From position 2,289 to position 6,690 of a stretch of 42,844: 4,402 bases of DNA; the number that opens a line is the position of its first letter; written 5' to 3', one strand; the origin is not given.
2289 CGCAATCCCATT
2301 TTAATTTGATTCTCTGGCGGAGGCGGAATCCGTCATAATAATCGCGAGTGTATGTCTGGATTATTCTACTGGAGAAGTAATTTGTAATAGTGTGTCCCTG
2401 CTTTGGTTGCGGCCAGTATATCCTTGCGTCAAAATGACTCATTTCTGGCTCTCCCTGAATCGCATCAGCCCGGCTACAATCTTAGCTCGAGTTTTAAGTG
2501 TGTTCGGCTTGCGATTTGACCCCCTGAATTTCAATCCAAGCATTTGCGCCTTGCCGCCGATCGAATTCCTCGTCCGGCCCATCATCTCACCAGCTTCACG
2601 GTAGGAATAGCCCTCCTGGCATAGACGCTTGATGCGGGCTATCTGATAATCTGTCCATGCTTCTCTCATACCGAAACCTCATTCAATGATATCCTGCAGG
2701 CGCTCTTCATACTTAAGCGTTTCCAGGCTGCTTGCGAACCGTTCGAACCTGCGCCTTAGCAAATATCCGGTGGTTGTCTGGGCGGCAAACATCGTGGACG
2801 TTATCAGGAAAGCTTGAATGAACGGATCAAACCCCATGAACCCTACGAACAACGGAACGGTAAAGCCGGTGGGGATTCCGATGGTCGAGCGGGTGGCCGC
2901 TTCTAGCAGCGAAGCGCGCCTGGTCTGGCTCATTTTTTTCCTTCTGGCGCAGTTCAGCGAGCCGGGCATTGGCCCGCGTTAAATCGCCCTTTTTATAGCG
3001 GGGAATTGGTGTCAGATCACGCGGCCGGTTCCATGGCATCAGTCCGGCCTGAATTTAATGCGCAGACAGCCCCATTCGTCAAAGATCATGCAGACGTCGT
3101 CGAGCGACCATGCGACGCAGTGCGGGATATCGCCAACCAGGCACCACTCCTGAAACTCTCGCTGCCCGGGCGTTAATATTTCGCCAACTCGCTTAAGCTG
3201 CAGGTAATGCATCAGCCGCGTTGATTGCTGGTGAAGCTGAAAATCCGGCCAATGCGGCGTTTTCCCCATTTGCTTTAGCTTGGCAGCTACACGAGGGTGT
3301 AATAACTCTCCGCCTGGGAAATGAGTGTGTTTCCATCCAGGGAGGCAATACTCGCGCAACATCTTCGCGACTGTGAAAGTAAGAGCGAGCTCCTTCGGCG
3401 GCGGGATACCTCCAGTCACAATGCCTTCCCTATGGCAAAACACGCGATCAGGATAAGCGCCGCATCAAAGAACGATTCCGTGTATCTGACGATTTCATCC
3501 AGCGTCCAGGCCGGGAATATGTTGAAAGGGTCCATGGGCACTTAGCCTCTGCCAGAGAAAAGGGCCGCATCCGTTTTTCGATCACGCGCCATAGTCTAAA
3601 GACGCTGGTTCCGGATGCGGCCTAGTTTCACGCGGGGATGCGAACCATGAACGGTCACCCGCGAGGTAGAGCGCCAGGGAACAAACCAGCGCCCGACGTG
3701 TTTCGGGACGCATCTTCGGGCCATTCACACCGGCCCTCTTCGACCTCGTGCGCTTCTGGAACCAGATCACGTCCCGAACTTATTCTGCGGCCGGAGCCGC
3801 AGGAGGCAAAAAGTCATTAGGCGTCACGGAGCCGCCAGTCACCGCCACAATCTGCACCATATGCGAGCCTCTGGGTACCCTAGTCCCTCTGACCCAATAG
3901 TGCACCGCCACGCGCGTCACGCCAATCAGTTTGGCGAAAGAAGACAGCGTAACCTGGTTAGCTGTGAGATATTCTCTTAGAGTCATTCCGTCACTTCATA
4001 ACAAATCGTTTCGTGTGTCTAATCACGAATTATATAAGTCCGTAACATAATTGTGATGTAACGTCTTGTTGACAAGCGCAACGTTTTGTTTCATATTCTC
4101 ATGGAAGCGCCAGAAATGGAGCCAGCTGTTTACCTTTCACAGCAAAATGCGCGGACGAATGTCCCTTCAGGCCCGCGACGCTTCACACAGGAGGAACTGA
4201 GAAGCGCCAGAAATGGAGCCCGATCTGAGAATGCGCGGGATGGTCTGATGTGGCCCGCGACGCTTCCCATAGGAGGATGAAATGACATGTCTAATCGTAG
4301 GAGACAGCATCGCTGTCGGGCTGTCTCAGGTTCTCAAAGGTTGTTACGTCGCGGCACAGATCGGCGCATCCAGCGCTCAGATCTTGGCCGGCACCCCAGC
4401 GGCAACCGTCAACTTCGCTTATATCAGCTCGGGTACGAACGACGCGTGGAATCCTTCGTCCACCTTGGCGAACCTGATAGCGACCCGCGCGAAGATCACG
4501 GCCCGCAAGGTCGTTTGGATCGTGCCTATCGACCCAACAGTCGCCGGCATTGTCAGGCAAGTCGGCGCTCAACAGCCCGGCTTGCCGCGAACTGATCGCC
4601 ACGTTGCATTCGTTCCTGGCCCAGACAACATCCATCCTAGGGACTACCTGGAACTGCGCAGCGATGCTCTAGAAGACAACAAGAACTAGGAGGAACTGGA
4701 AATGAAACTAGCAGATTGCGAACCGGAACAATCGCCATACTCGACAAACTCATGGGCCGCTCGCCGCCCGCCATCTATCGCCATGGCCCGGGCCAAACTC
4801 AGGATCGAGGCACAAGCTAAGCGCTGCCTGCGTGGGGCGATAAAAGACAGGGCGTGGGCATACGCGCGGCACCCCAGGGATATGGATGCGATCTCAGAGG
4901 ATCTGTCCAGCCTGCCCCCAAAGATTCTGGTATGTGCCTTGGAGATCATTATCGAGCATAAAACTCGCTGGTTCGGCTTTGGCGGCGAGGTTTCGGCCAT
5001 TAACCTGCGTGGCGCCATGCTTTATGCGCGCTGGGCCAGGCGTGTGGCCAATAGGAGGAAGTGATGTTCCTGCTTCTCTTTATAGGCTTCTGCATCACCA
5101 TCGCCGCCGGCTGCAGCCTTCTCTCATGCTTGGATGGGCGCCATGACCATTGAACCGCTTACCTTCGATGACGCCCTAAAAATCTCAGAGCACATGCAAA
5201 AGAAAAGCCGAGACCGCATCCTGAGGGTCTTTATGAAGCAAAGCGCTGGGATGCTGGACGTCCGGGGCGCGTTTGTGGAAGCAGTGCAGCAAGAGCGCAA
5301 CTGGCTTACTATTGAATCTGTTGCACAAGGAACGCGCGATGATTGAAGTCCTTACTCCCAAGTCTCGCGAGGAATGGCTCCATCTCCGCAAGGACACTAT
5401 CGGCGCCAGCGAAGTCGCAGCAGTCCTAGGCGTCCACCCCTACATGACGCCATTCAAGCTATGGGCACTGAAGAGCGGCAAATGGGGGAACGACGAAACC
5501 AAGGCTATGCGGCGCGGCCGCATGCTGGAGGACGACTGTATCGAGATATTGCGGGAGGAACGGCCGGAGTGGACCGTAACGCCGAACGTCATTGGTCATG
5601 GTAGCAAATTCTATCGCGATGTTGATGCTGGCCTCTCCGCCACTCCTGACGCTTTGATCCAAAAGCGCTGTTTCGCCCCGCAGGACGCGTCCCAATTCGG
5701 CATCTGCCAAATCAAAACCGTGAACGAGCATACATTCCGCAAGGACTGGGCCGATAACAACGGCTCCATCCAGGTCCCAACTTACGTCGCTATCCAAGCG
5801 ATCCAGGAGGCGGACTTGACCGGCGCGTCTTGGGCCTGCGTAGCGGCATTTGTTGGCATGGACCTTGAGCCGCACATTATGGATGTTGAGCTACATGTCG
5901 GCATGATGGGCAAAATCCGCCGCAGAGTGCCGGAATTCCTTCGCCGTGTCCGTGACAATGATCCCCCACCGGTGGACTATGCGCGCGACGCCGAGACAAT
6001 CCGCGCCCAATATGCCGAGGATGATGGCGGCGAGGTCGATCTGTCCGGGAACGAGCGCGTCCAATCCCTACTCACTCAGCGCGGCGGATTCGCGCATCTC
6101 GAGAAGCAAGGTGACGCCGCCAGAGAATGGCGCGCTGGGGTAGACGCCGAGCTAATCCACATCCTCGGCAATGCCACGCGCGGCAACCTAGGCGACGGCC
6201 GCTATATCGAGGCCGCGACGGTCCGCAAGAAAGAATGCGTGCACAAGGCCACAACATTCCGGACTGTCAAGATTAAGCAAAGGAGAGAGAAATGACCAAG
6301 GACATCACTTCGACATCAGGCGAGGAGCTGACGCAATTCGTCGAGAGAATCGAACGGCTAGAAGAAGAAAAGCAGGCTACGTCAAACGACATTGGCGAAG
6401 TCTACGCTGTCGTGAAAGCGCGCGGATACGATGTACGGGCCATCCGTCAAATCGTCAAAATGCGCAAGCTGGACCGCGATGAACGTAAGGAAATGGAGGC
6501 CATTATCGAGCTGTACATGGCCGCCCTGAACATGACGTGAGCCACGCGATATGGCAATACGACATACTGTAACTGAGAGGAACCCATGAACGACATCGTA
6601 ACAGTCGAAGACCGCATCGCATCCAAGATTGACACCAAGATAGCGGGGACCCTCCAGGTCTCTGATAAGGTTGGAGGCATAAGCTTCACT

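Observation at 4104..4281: Tandem pair of related structured RNA units forming the 5' leader of the rightward operon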

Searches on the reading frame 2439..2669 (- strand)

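Call 31: search_protein_families(library=pfam, proteins=[window:2439-2669:-], max_evalue=0.01)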
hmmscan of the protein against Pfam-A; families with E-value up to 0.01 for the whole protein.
window:2439-2669:- (76 aa): 3 families
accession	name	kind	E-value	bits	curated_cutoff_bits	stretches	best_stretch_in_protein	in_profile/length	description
PF07750.17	GcrA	-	7.1e-07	30.2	26.9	1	4-63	2-62/155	GcrA cell cycle regulator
PF13384.12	HTH_23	-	0.00074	19.7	24.6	1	9-37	6-34/50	Homeodomain-like domain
PF13936.12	HTH_38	-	0.0011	19.1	27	1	7-37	7-37/44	Helix-turn-helix domain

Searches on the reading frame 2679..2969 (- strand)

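Call 31: search_protein_families(library=pfam, proteins=[window:2679-2969:-], max_evalue=0.01)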
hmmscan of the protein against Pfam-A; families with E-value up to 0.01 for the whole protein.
window:2679-2969:- (96 aa): 2 families
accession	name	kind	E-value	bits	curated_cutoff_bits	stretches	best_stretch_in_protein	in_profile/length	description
PF23858.1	DUF7220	-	1.2e-07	32.4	28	1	14-77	1-66/70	Family of unknown function (DUF7220)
PF01027.25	Bax1-I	-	0.0011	19.2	34.1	1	29-81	75-127/207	Inhibitor of apoptosis-promoting Bax1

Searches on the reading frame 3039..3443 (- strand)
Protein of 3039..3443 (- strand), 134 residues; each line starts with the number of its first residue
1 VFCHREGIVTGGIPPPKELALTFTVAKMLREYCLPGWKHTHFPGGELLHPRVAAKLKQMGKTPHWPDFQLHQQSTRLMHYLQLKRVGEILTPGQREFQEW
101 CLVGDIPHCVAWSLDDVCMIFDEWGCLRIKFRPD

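Call 31: search_protein_families(library=pfam, proteins=[window:3039-3443:-], max_evalue=0.01)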
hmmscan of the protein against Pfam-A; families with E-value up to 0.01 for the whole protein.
window:3039-3443:- (134 aa): 0 families

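Call 54: search_protein_families(library=phrogs, proteins=[window:3039-3443:-], max_evalue=0.001)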
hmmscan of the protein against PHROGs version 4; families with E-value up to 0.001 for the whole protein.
window:3039-3443:- (134 aa): 1 family
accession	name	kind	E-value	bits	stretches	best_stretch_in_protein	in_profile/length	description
phrog_824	-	unknown function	5.2e-06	27.6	1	39-127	88-177/265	-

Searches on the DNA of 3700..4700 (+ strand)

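Call 4: search_rna_families(source=window, start=3950, end=4400, threshold=evalue, max_evalue=10, show_alignments=3)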
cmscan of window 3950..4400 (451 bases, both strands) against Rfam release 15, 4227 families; matches with E-value up to 10: 2.
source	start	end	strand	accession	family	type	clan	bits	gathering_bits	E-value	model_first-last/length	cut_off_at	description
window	3987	4146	-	RF02045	CDKN2B-AS_3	Gene; lncRNA;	-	17.7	50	7.4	1-144/144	no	CDKN2B antisense RNA 1 convserved region 3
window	3958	4029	-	RF00114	S15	Cis-reg; leader;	CL00121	11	39.5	5.9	7-89/117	no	Ribosomal S15 leader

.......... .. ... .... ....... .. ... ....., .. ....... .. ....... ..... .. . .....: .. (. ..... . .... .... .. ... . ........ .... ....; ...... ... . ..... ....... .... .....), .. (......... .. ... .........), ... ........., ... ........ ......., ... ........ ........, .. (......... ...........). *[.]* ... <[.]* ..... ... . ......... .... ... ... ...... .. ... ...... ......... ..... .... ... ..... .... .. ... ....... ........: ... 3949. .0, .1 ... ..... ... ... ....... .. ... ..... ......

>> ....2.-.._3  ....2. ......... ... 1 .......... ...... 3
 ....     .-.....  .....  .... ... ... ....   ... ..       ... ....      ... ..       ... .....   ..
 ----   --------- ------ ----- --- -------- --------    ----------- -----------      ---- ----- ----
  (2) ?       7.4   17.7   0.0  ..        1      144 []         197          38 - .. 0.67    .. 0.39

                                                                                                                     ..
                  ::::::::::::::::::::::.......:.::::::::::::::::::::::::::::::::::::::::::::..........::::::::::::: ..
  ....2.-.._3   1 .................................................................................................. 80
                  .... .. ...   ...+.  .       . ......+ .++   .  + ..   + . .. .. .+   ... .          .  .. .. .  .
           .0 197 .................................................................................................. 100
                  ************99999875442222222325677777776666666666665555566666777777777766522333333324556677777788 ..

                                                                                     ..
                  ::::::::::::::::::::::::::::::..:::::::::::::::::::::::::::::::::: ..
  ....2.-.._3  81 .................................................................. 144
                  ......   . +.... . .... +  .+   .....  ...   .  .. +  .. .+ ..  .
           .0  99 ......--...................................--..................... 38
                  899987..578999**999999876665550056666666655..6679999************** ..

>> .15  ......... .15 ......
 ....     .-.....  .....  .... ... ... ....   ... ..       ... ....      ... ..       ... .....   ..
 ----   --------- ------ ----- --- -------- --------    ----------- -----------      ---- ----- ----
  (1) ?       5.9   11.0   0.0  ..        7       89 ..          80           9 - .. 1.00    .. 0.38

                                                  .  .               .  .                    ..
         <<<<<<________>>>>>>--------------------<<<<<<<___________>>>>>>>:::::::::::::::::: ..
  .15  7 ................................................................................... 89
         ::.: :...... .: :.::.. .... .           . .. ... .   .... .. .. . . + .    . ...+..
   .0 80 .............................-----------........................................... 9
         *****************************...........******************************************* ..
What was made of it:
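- On tRNA or tRNA-like element: There is no tRNA or tmRNA hit in cmscan at E up to 10 (call 4).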

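Call 11: search_dna_similar(query=window:3700-4700:+, collection=phages, mode=distant, max_rows=20)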
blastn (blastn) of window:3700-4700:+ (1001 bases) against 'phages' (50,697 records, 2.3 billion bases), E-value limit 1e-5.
No match.

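Call 56: search_with_rna_model(model_id=R1, sources=[L066, L067, L061, L058, L059, L060], max_evalue=1)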
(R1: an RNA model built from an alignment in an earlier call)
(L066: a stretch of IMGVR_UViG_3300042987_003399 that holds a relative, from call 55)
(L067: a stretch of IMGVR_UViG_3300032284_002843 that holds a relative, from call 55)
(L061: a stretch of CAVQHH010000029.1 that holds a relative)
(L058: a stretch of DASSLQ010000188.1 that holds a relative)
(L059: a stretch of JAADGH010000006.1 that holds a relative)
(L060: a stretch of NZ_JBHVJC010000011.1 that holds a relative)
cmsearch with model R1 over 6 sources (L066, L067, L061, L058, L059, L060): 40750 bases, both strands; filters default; matches with E-value up to 1: 1.
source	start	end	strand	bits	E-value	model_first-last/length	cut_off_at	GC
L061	6434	6497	+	62.2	2e-16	1-76/76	no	0.67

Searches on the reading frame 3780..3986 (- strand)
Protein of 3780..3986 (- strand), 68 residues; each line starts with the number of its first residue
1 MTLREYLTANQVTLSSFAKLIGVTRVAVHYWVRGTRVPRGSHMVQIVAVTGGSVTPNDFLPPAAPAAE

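Call 31: search_protein_families(library=pfam, proteins=[window:3780-3986:-], max_evalue=0.01)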
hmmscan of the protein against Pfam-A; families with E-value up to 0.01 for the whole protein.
window:3780-3986:- (68 aa): 4 families
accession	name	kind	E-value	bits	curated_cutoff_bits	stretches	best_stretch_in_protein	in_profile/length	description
PF01381.28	HTH_3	-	6e-06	26.6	23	1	3-54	1-52/55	Helix-turn-helix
PF15943.11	YdaS_toxin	-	0.00012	22.3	30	1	15-61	12-58/65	Bacterial toxin YdaS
PF13560.12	HTH_31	-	0.0022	18.7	27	1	2-51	5-55/64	Helix-turn-helix domain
PF14549.12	P22_Cro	-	0.0044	17.2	30.2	1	16-55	14-50/60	DNA-binding transcriptional regulator Cro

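Call 54: search_protein_families(library=phrogs, proteins=[window:3780-3986:-], max_evalue=0.001)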
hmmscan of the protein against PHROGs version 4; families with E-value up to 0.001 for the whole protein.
window:3780-3986:- (68 aa): 4 families
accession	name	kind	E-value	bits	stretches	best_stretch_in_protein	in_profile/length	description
phrog_35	-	transcription regulation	1.2e-10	42.7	1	1-61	76-135/181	transcriptional repressor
phrog_2328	-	transcription regulation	3.6e-05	24.6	1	3-52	20-69/128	transcriptional repressor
phrog_2967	-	transcription regulation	0.0004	21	1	3-49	15-61/225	transcriptional regulator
phrog_3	-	transcription regulation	0.00083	20.2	1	2-62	92-148/430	transcriptional repressor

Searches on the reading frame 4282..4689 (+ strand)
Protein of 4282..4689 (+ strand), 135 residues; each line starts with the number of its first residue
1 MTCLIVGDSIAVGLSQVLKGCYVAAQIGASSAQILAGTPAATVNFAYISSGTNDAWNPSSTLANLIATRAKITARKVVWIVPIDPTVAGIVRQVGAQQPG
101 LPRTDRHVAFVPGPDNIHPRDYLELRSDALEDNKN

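Call 31: search_protein_families(library=pfam, proteins=[window:4282-4689:+], max_evalue=0.01)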
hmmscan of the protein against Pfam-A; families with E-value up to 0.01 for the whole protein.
window:4282-4689:+ (135 aa): 0 families

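Call 54: search_protein_families(library=phrogs, proteins=[window:4282-4689:+], max_evalue=0.001)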
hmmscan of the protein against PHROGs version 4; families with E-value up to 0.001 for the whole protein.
window:4282-4689:+ (135 aa): 0 families
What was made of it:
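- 4282..4689 (+): First gene of the rightward early operon (135 aa). It has a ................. pattern that looks SGNH-hydrolase-like. It is followed by genes for YqaJ exonuclease, GapR and RecT. No Pfam or PHROG hit for this protein (calls 31, 54).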

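Call 55: find_related_loci(query=window:4282-4689:+, collection=viral_contigs, flank=2500)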
Query window:4282-4689:+ (135 aa) in viral_contigs; peptide patterns used: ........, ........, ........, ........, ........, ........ (x = any residue, [..] = any of these).
20 stretches matched a pattern; 2 encode a relative of the query (tblastn E <= 1e-3); 2 distinct loci.
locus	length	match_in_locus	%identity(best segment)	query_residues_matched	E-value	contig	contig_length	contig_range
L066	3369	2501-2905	34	5-129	2e-13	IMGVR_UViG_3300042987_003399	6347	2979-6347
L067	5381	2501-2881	31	5-131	2e-13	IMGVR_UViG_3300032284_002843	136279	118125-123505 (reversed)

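Call 59: find_encoding_contigs(protein=window:4282-4689:+, flank=3000, max_places=5)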
Protein window:4282-4689:+ (135 aa): 5 contigs read that carry it; 2 places shown.
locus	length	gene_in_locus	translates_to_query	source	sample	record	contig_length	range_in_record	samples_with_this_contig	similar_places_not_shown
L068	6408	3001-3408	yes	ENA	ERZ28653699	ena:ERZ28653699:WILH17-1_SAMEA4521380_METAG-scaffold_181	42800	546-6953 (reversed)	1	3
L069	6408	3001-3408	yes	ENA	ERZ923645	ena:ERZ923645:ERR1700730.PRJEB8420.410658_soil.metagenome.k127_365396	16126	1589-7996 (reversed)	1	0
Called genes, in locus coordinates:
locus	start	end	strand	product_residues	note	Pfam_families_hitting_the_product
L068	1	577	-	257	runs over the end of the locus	-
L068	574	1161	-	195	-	-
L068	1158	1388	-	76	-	PF07750:GcrA (weak)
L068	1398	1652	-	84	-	PF23858:DUF7220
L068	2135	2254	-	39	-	-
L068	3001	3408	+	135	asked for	-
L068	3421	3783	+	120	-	-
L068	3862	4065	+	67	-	-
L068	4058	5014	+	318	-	PF09588:YqaJ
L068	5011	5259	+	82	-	PF10073:GapR_DNA-bd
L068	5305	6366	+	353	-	PF03837:RecT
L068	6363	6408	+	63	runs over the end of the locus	-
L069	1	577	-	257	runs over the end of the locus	-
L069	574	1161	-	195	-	-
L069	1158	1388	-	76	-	PF07750:GcrA (weak)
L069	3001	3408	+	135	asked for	-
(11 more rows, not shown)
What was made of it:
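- Gene callers call nothing here on the source contigs (call 59).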

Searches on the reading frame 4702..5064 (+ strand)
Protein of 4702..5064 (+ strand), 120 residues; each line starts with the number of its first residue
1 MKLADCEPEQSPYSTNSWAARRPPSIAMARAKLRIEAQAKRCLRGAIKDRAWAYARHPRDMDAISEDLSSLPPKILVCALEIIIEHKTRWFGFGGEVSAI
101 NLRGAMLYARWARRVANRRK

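Call 31: search_protein_families(library=pfam, proteins=[window:4702-5064:+], max_evalue=0.01)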
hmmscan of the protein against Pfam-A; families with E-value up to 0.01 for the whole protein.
window:4702-5064:+ (120 aa): 0 families

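Call 54: search_protein_families(library=phrogs, proteins=[window:4702-5064:+], max_evalue=0.001)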
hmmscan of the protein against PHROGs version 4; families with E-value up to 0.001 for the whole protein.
window:4702-5064:+ (120 aa): 0 families

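Call 62: find_related_loci(query=window:4702-5064:+, collection=viral_contigs, flank=3000)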
Query window:4702-5064:+ (120 aa) in viral_contigs; peptide patterns used: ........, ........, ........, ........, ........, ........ (x = any residue, [..] = any of these).
5 stretches matched a pattern, but none encodes a relative of the query by tblastn (E <= 1e-3).
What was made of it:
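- Tried and rejected: The 120-aa protein retrieved nothing (call 62).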

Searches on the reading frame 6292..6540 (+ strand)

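Call 31: search_protein_families(library=pfam, proteins=[window:6292-6540:+], max_evalue=0.01)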
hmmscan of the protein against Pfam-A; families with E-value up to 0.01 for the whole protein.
window:6292-6540:+ (82 aa): 1 family
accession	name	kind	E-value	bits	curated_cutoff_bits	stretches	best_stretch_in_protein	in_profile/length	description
PF10073.14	GapR_DNA-bd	-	4.4e-29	100.3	22.6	1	10-80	2-72/72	GapR-like, DNA-binding domain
